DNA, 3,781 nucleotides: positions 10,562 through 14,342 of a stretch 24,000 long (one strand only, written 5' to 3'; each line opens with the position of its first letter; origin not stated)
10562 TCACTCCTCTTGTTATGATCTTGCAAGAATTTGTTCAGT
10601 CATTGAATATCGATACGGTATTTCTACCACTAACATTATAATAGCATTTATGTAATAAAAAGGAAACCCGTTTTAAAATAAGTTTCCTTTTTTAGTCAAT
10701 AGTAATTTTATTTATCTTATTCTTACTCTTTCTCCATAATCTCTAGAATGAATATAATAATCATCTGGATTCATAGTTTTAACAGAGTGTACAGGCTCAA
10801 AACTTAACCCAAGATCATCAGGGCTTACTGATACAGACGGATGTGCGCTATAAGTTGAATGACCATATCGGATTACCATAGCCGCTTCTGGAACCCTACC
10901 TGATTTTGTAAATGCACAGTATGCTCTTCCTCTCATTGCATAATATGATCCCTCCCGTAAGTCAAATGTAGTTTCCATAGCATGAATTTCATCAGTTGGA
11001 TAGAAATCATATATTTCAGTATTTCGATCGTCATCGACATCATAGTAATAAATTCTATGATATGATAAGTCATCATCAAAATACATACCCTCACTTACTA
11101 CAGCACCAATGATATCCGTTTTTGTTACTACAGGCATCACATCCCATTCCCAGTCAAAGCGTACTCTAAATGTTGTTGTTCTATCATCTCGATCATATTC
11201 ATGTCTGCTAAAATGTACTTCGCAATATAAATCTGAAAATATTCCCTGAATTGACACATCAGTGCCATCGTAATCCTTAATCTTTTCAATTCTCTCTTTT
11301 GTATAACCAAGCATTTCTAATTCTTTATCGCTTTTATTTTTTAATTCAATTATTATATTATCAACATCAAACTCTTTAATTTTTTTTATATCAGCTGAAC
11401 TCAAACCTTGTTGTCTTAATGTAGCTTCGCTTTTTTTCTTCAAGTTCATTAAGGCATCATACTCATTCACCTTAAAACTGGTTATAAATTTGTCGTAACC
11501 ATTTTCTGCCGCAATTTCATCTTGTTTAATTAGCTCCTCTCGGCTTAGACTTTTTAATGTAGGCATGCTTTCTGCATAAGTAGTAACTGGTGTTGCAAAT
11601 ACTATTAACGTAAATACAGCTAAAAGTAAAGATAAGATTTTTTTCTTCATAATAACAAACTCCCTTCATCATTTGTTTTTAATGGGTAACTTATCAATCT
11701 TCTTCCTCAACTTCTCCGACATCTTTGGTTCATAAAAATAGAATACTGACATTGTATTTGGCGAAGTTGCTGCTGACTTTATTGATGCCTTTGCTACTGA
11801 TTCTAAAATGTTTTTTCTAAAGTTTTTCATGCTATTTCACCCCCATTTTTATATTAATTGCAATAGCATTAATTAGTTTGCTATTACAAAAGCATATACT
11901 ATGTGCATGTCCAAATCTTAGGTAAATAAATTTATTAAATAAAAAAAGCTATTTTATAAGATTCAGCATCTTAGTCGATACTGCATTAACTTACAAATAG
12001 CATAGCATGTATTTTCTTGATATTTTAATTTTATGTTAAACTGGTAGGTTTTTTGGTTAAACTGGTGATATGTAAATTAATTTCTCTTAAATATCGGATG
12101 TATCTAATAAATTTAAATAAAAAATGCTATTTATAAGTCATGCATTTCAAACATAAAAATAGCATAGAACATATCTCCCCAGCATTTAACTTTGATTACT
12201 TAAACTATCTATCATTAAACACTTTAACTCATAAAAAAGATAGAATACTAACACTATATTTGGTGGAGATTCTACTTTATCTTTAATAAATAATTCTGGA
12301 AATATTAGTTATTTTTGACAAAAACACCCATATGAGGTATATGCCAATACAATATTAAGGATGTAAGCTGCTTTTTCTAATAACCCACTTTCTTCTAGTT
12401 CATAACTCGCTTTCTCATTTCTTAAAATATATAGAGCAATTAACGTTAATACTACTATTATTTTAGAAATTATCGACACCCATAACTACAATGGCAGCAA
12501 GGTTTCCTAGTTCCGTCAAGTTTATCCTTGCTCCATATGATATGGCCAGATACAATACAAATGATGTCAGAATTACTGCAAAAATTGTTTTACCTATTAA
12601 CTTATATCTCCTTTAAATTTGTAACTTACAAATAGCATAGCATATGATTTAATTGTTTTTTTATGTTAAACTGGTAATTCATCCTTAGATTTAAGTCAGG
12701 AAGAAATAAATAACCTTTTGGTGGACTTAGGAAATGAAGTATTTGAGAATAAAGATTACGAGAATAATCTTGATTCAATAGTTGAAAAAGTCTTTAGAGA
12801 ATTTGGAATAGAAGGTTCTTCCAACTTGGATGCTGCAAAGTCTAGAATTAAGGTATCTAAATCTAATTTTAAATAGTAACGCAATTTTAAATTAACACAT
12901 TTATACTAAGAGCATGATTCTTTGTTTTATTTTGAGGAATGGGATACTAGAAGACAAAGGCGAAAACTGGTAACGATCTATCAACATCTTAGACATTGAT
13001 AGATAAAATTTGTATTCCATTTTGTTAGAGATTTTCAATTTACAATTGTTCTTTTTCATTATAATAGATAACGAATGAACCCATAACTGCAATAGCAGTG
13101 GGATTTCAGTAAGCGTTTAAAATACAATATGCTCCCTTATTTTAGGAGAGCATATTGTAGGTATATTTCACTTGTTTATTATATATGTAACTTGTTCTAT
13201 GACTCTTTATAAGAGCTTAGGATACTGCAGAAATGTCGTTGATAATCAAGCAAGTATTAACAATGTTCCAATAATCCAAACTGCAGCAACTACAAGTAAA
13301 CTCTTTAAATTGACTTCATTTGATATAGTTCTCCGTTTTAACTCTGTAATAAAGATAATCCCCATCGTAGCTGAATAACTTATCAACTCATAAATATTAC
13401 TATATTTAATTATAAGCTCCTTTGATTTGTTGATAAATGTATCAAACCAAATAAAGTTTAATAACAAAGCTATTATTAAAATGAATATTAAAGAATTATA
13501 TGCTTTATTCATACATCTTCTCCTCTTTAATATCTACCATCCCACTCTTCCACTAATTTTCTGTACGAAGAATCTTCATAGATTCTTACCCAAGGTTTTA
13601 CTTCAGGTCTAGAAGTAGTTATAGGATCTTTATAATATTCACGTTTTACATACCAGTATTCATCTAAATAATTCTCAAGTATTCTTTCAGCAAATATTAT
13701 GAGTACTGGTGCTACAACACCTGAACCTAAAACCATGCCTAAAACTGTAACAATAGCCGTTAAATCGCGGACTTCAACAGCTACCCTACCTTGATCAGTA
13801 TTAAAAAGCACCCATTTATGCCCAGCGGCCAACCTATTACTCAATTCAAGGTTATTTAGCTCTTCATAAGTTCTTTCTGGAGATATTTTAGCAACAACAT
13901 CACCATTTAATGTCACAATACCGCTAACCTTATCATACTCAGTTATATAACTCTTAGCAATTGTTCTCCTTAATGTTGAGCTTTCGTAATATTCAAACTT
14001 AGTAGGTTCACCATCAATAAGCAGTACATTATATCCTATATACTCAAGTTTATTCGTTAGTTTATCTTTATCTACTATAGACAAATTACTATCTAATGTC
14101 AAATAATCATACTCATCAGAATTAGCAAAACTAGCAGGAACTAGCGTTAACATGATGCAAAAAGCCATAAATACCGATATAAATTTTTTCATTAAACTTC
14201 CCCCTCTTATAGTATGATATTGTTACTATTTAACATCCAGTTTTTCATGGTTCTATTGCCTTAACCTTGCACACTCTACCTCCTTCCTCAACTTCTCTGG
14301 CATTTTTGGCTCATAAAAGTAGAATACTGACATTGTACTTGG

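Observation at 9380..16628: Fragmented agr-type quorum-sensing locus: agrA-agrC followed by three separately promoted units (agrD2 operon, agrD1 operon, agrB)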

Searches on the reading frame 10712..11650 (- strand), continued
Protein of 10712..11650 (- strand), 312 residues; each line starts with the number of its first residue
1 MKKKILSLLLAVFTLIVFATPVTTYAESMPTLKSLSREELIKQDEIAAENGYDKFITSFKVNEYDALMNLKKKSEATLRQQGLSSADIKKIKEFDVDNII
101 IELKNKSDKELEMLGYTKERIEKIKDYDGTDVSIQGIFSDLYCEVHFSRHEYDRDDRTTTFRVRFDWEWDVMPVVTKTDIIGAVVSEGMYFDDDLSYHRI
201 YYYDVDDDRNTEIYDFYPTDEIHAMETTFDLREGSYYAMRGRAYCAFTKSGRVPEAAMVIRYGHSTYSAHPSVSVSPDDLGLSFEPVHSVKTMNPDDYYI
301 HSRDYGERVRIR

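Call 84: search_protein_families(library=phrogs, max_evalue=0.01, proteins=[window:10712-11650:-])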
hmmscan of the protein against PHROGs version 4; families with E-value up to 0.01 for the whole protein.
window:10712-11650:- (312 aa): 1 family
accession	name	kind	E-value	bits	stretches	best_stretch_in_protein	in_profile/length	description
phrog_18632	-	unknown function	1.2e-05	26.5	1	240-286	19-66/80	-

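Call 90: predict_structure(alignment_id=A5)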
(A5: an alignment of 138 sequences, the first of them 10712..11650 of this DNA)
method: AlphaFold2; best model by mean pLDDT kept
length: 312 residues; sequences in the alignment: 138
mean_pLDDT: 85.2   pTM: 0.78
mean pLDDT of the five models: 85.2, 83.9, 83.8, 83.8, 82.8
residues with pLDDT >= 90: 167; 70-90: 102; 50-70: 34; < 50: 9
segments of 3 or more residues with pLDDT < 50: 307-312
pLDDT, mean of each block of 10 residues (from residue 1): 82 84 55 73 80 87 92 92 87 94 96 94 94 88 93 94 96 94 94 94 78 82 93 92 96 92 80 79 71 66 59 43
secondary structure, 60 per line:
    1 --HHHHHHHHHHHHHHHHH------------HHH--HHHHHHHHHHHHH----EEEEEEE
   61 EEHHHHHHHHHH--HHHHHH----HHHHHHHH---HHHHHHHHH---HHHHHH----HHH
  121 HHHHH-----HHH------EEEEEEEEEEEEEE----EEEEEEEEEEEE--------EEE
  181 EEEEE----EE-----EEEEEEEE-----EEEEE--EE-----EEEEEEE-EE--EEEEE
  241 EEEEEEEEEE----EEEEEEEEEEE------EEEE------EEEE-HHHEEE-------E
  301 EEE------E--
elements in order: H3-19 H37-49 E54-62 H63-72 H75-80 H85-92 H96-104 H108-113 H118-125 E140-153 E158-169 E178-185 E197-204 E210-214 E224-230 E236-250 E255-265 E272-275 E282-285 E290-292 E300-303

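Call 92: fold_search(model_id=the predicted structure, library=pdb)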
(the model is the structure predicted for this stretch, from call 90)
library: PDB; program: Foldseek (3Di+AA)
matches with E <= 10: 1344; with E <= 0.001: 3
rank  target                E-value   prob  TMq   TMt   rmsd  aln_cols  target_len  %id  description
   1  9rsm_A                4.1e-04  0.63  0.16  0.19  19.4       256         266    5  NetF 9mer pre-pore structure on 2N2 nanodiscs. (released 2026-02-18)
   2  2ygt                  4.1e-04  0.54  0.15  0.16  18.7       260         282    5  Clostridium perfringens delta-toxin (released 2012-05-16)
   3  1amx                  6.6e-04  1.00  0.24  0.42   6.6       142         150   12  COLLAGEN-BINDING DOMAIN FROM A STAPHYLOCOCCUS AUREUS ADHESIN (released 1998-06-24)
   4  5fx8_U                1.1e-03  0.97  0.23  0.23  13.7       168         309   11  Complete structure of manganese lipoxygenase of Gaeumannomyces graminis and partial structure of zonadhesin of Komagat (released 2016-06-22)
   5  5hdw                  1.1e-03  0.90  0.20  0.38  13.6       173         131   10  ApaG Domain of FBxo3 (released 2016-04-06)
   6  1xvs_A                1.2e-03  0.92  0.18  0.38  14.6       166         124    8  Crystal structure of apaG Protein from Vibrio cholerae (released 2004-12-14)
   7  7lgr                  1.3e-03  0.87  0.18  0.31   6.4       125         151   12  Streptococcus mutans Collagen binding Protein CNM - N2 Domain (released 2022-01-26)
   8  4i0n                  1.4e-03  0.92  0.23  0.27  16.4       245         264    8  Pore forming protein (released 2013-03-20)
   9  9cyn_B                1.6e-03  0.80  0.18  0.24  11.3       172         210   10  Flagellar filament sheath protein FlaA1 (released 2026-03-18)
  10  9cyn_A                1.7e-03  0.85  0.17  0.23  11.6       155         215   12  Flagellar filament sheath protein FlaA1 (released 2026-03-18)
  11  2xom_A                1.8e-03  0.69  0.15  0.25   9.1       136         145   10  Atomic resolution structure of TmCBM61 in complex with beta-1,4- galactotriose (released 2010-09-08)
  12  7t87_B                1.8e-03  0.69  0.19  0.20  18.5       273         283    4  CRYSTAL STRUCTURE OF LEUKOCIDIN AB/CENTYRIN S17/FAB 214F COMPLEX (released 2023-01-11)
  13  1uun_A                1.9e-03  0.47  0.19  0.27  21.7       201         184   11  Main porin from Mycobacterium smegmatis (MspA) (released 2004-02-26)
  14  6zlx                  1.9e-03  0.44  0.14  0.17  14.8       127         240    7  The structure of the ClpX-associated factor PDIP38 (released 2021-07-14)
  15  5mkc_D                2.1e-03  0.99  0.25  0.35   6.2       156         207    4  Crystal structure of the RrgA Jo.In complex (released 2017-03-15)
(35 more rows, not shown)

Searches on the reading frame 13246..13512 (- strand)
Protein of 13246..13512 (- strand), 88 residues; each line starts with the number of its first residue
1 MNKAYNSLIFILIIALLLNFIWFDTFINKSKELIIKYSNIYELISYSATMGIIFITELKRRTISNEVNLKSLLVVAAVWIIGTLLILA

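Call 3: search_protein_families(library=pfam, max_evalue=1, proteins=[window:13246-13512:-])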
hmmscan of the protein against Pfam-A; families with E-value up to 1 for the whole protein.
window:13246-13512:- (88 aa): 2 families
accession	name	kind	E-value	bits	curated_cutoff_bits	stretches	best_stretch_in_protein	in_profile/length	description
PF05569.17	Peptidase_M56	-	0.064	12.9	31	1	10-87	38-114/296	BlaR1 peptidase M56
PF14378.12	PAP2_3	-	0.13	12.5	27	1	22-84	17-79/190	PAP2 superfamily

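Call 4: search_protein_families(library=ncbifam, max_evalue=1, proteins=[window:13246-13512:-])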
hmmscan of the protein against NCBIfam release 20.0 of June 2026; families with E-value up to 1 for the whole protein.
window:13246-13512:- (88 aa): 0 families

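Call 84: search_protein_families(library=phrogs, max_evalue=0.01, proteins=[window:13246-13512:-])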
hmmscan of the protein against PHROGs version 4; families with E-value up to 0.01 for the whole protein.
window:13246-13512:- (88 aa): 0 families

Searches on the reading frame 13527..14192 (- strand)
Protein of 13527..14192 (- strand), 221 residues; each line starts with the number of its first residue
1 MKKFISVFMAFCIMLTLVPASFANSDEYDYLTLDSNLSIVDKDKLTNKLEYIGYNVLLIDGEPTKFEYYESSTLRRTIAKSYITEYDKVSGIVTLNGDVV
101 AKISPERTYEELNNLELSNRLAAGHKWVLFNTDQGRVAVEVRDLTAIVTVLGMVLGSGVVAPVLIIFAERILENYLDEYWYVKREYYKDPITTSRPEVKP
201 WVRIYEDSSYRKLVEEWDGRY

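Call 3: search_protein_families(library=pfam, max_evalue=1, proteins=[window:13527-14192:-])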
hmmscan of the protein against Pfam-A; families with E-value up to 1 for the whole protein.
window:13527-14192:- (221 aa): 1 family
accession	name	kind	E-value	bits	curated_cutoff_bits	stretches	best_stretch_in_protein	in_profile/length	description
PF12627.12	PolyA_pol_RNAbd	-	0.22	11.7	22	1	99-115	18-34/64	Probable RNA and SrmB- binding site of polymerase A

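Call 4: search_protein_families(library=ncbifam, max_evalue=1, proteins=[window:13527-14192:-])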
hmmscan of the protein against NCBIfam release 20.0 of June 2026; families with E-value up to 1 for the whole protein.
window:13527-14192:- (221 aa): 2 families
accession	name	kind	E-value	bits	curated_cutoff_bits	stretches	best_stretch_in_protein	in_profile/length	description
TIGR01655.1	yxeA_fam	subfamily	0.01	16.4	29.65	0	1-77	1-82/114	YxeA family protein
NF049866.1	outer_TDE1717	subfamily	0.17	11.8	135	1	1-57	1-65/210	TDE1717 family outer membrane beta-barrel protein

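Call 22: find_homologous_proteins(query=window:13527-14192:-, max_evalue=0.001)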
Query window:13527-14192:- (221 aa): 1 proteins with E <= 0.001 among 310 candidates.
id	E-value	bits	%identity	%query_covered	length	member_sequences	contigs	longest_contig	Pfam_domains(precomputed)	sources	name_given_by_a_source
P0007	3.1e-141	486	100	100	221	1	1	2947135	-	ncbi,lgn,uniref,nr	ncbi:hypothetical protein [Tissierella sp. Yu-01]|uniref:hypothetical protein n=1 Tax=Tissierella sp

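Call 84: search_protein_families(library=phrogs, max_evalue=0.01, proteins=[window:13527-14192:-])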
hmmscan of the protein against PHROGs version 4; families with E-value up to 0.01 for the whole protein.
window:13527-14192:- (221 aa): 0 families
